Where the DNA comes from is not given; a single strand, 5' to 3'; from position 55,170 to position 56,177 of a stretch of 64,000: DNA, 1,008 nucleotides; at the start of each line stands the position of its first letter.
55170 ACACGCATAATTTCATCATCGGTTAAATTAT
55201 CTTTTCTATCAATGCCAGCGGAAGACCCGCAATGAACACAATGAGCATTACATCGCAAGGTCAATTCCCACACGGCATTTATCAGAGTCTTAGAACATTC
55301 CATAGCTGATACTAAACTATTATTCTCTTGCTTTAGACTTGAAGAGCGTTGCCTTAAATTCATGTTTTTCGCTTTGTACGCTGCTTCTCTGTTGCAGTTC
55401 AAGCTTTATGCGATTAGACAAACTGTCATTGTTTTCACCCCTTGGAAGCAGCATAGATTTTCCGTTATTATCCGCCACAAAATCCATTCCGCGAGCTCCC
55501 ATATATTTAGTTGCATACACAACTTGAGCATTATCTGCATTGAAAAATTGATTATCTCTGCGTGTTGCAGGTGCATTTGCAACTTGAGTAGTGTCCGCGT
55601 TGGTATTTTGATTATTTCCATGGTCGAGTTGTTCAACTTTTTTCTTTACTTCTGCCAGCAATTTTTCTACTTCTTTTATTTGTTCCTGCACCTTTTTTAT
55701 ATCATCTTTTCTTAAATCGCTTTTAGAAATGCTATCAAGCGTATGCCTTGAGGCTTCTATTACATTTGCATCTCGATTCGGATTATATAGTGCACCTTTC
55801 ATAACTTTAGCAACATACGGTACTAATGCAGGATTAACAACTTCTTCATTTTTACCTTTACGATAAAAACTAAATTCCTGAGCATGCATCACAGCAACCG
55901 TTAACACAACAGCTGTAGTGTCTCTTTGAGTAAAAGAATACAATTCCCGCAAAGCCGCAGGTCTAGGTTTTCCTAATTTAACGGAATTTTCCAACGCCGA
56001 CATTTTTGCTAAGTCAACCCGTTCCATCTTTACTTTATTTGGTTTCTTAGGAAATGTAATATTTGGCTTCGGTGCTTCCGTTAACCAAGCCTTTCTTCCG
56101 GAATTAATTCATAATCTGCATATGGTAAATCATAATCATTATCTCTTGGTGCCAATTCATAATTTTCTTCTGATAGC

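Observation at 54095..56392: Unrecognised radical-SAM/SPASM RiPP-like operon built around a Cys-free, Tyr-repeat acidic peptide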

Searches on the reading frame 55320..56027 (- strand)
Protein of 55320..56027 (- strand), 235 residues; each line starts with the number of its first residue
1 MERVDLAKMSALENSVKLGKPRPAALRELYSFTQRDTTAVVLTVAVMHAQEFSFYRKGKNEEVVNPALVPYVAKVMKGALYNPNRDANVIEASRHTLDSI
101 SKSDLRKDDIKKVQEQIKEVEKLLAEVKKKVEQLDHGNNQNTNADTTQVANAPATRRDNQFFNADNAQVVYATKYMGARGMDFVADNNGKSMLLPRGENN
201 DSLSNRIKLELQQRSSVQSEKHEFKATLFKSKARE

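Call 3: search_protein_families(library=pfam, proteins=[window:55320-56027:-], max_evalue=0.01)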
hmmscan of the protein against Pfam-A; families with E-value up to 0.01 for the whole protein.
window:55320-56027:- (235 aa): 0 families

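Call 4: search_protein_families(library=ncbifam, proteins=[window:55320-56027:-], max_evalue=0.01)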
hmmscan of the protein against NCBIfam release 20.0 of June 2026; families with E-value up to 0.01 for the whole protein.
window:55320-56027:- (235 aa): 1 family
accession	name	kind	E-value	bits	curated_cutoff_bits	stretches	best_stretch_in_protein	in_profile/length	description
NF008438.0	PRK11281.1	equivalog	0.0022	15.8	991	1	38-149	10-121/1113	mechanosensitive channel MscK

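Call 25: find_homologous_proteins(query=window:55320-56027:-, max_evalue=0.001)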
Query window:55320-56027:- (235 aa): 3 proteins with E <= 0.001 among 296 candidates.
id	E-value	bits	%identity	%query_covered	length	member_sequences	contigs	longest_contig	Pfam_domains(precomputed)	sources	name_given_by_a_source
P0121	4.1e-145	499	100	100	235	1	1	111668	-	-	-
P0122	9.1e-90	318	71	100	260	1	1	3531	-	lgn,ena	-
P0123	4.9e-74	267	61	100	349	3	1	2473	-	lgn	-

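Call 66: search_protein_families(library=pfam, proteins=[P0123], max_evalue=0.01)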
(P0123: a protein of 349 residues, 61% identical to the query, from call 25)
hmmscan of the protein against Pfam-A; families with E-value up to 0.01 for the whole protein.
P0123 (349 aa): 0 families

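Call 70: predict_structure(alignment_id=A3)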
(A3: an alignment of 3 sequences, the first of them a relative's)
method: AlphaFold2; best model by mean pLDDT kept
length: 235 residues; sequences in the alignment: 3
mean_pLDDT: 41.7   pTM: 0.22
mean pLDDT of the five models: 41.7, 41.5, 38.1, 37.9, 37.7
residues with pLDDT >= 90: 0; 70-90: 0; 50-70: 50; < 50: 185
segments of 3 or more residues with pLDDT < 50: 1-10, 15-17, 29-53, 67-106, 135-196, 198-200, 210-235
pLDDT, mean of each block of 10 residues (from residue 1): 36 50 50 40 41 49 48 43 35 33 44 59 62 45 30 27 24 33 45 46 50 41 29 31
secondary structure, 60 per line:
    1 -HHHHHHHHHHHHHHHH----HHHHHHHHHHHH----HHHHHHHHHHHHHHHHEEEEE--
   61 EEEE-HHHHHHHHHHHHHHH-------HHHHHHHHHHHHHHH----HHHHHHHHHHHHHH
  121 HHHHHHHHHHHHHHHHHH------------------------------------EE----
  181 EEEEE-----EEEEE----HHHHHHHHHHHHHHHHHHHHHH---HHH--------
elements in order: H2-17 H22-33 H38-53 E54-58 E61-64 H66-80 H88-102 H107-138 E181-185 E191-195 H200-221
